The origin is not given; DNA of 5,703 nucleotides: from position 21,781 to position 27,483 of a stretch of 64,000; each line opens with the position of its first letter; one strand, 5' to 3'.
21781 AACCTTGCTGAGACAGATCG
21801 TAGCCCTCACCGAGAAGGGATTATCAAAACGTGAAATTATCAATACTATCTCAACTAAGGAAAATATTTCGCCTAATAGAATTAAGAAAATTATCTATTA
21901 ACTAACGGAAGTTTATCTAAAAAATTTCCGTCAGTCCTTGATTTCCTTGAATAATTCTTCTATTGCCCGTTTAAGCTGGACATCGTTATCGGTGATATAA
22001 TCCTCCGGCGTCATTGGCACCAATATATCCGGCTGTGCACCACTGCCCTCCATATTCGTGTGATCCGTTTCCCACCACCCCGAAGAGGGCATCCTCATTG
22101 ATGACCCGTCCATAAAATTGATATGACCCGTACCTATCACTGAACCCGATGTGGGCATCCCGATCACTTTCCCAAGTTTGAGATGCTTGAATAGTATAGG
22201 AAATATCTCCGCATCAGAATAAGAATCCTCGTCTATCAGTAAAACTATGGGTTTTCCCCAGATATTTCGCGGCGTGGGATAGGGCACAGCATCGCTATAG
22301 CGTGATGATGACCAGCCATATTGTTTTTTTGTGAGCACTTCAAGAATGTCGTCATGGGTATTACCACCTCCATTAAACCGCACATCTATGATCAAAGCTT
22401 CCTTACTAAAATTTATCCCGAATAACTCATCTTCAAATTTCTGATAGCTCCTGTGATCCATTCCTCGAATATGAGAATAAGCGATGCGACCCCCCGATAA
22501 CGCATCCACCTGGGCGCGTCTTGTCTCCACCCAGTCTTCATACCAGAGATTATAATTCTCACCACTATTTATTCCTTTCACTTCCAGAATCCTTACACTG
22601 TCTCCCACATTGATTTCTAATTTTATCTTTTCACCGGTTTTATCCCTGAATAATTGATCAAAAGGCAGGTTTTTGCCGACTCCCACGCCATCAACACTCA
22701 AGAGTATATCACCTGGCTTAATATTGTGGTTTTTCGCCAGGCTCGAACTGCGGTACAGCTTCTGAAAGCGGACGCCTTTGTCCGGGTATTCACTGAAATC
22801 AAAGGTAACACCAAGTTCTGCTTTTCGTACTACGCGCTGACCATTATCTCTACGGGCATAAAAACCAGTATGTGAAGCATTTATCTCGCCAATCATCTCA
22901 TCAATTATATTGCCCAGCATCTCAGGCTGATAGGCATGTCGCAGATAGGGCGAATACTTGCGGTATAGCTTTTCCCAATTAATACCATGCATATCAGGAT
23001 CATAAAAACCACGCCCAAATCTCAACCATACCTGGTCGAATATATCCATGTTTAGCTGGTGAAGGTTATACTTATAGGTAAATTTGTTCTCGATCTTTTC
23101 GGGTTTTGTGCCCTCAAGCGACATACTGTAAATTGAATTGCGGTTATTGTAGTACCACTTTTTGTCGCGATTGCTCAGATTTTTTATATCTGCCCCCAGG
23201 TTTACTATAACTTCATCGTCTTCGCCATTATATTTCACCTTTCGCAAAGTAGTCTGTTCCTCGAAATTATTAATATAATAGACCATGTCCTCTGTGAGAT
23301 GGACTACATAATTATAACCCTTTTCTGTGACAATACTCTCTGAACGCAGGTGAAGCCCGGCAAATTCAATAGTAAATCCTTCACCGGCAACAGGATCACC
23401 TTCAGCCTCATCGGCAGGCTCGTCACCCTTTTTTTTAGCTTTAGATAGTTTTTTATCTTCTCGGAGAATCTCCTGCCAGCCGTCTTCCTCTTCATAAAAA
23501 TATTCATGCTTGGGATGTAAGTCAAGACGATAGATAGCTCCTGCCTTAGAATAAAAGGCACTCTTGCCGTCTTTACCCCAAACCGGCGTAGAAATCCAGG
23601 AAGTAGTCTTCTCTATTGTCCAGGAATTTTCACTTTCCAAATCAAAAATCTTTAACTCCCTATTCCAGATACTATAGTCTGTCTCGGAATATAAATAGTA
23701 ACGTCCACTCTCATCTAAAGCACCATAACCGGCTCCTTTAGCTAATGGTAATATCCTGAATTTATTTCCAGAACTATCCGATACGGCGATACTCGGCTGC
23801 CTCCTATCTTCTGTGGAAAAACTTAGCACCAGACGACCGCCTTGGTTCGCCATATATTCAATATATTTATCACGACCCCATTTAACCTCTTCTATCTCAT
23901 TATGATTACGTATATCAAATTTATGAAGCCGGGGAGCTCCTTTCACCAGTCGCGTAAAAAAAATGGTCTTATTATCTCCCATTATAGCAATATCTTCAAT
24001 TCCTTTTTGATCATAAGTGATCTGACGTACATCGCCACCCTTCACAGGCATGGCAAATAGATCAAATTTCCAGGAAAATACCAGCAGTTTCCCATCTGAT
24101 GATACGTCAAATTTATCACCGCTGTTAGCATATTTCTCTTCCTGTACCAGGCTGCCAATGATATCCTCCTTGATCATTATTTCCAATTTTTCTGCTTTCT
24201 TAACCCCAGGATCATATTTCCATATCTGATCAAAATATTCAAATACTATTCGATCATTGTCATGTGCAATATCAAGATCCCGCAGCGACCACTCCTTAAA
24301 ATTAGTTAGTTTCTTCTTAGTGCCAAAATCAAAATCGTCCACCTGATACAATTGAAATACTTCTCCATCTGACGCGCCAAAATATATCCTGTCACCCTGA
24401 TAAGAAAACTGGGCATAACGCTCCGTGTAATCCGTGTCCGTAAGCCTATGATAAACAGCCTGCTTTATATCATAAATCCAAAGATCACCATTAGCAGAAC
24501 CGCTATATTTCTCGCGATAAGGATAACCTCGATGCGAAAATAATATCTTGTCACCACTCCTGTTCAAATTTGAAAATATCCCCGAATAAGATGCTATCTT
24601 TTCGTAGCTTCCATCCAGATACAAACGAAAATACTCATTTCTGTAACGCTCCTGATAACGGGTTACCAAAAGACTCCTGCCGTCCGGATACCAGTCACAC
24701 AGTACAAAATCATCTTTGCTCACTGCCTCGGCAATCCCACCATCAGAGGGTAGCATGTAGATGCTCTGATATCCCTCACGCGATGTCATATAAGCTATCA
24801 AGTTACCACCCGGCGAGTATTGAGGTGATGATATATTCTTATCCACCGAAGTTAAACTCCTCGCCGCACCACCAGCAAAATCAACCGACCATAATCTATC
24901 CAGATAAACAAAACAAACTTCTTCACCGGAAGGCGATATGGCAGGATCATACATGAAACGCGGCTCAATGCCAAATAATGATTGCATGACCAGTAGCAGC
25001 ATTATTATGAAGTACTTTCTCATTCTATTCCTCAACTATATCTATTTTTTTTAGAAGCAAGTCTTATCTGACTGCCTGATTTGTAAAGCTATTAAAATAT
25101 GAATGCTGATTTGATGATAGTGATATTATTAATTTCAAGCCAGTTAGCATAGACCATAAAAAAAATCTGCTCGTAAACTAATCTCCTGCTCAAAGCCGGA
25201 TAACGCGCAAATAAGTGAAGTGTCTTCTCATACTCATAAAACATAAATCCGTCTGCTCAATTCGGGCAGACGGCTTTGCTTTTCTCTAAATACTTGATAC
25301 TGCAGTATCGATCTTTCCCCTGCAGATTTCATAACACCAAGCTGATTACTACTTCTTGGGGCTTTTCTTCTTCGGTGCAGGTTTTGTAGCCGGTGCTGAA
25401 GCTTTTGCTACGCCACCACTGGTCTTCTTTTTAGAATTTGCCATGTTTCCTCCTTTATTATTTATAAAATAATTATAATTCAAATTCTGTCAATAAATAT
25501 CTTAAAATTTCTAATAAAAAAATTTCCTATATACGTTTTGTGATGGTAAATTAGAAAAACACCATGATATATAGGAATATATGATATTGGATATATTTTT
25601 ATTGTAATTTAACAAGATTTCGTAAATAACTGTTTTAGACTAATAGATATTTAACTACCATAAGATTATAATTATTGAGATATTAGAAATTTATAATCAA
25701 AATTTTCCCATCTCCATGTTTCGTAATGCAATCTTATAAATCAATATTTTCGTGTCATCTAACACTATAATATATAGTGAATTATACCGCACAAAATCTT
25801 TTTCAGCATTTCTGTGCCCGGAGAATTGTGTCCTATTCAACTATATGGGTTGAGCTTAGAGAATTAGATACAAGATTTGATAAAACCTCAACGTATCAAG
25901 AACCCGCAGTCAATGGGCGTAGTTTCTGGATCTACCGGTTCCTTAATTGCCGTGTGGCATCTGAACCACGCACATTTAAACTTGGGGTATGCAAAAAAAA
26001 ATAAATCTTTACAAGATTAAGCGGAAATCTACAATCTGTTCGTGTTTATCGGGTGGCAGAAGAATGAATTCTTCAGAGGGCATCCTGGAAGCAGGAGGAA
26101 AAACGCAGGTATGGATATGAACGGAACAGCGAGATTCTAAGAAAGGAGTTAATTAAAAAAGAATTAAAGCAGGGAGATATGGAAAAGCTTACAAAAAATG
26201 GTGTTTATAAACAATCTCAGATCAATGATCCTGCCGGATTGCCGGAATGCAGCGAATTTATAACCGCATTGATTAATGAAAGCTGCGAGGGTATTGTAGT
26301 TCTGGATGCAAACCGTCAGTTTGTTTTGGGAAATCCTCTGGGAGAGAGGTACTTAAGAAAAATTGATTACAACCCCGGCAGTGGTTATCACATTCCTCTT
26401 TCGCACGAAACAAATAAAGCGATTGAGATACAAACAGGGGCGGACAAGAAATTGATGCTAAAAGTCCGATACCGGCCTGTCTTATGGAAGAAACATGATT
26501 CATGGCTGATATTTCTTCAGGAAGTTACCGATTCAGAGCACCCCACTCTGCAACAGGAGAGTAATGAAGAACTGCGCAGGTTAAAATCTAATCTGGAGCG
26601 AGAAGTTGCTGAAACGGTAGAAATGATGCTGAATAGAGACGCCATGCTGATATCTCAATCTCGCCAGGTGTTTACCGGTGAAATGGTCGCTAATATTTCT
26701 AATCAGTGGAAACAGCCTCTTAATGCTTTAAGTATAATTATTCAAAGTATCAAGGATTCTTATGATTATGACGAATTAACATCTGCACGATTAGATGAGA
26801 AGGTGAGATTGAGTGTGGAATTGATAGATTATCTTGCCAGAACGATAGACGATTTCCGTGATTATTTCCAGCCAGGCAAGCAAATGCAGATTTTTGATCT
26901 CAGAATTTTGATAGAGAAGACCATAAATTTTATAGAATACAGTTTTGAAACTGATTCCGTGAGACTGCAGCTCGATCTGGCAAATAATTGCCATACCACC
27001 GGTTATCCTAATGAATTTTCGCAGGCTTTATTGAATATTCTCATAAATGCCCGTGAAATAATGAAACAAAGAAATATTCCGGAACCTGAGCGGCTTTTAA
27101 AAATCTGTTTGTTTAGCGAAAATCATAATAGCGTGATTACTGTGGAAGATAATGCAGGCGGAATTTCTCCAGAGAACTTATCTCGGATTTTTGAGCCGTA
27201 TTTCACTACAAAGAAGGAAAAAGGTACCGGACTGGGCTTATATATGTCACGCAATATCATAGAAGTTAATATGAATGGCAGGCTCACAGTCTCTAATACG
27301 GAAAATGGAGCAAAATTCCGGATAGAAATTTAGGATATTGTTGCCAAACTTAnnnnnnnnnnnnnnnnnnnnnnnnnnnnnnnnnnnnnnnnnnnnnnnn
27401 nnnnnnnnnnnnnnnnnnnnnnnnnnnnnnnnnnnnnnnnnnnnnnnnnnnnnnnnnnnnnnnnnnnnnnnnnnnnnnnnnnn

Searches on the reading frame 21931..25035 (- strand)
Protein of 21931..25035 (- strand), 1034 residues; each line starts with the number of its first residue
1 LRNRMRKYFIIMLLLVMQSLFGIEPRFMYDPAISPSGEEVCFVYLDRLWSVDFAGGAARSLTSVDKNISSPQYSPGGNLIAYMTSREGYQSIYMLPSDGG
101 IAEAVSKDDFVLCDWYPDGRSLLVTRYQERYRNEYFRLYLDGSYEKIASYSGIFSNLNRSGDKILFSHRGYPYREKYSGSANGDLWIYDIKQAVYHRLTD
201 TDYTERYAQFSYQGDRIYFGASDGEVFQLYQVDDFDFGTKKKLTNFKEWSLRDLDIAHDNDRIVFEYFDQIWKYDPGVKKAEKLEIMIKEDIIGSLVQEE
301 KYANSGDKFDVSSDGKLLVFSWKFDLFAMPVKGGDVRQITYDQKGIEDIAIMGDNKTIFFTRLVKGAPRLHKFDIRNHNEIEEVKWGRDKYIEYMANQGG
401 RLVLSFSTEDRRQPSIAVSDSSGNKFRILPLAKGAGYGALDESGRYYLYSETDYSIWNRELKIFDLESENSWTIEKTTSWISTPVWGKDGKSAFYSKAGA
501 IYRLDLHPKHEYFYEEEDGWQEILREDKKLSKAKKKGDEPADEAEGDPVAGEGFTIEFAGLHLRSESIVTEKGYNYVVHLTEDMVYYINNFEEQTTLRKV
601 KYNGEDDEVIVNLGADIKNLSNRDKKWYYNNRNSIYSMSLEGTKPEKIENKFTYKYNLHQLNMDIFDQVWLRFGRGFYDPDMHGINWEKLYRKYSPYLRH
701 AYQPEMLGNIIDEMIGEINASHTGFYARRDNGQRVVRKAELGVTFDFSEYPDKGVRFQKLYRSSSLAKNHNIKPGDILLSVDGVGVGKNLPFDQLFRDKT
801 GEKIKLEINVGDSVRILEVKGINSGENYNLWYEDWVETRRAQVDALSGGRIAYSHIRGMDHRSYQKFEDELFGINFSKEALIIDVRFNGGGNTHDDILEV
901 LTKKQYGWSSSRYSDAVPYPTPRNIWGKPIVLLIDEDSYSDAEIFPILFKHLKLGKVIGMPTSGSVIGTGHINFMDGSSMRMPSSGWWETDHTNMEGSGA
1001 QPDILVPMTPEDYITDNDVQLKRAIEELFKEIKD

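Call 11: search_protein_families(library=pfam, proteins=[window:21931-25035:-], max_evalue=0.001)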
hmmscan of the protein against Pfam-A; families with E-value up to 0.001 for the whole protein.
window:21931-25035:- (1034 aa): 3 families
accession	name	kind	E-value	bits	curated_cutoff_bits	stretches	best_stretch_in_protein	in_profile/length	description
PF03572.23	Peptidase_S41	-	2.2e-26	92.8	24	1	850-1006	1-165/165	Peptidase family S41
PF14684.11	Tricorn_C1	-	1.1e-13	51.3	24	1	664-716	7-59/59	Tricorn protease C1 domain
PF00930.27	DPPIV_N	-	7.2e-07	28.7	22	0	160-220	3-60/354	Dipeptidyl peptidase IV (DPP IV) N-terminal region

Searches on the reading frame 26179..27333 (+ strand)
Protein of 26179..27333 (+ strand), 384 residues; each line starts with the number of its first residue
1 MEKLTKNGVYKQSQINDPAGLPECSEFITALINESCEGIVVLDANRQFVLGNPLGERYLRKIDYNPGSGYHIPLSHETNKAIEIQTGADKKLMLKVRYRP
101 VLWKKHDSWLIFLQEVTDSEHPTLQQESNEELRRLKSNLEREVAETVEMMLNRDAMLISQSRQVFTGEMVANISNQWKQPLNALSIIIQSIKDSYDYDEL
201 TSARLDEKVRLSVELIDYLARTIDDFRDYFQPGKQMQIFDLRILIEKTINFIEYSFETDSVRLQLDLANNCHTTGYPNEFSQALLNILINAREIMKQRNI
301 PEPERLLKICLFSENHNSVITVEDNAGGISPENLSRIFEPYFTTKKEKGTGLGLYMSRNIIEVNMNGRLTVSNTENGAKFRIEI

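Call 82: search_protein_families(library=pfam, proteins=[window:26179-27333:+], max_evalue=0.001)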
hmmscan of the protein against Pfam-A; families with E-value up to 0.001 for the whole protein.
window:26179-27333:+ (384 aa): 2 families
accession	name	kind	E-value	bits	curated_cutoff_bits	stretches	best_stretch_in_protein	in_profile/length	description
PF02518.31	HATPase_c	-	2e-17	64.1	26.4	1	277-383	3-106/111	Histidine kinase-, DNA gyrase B-, and HSP90-like ATPase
PF00512.31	HisKA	-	0.00086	19.7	26.9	0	167-230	3-61/66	His Kinase A (phospho-acceptor) domain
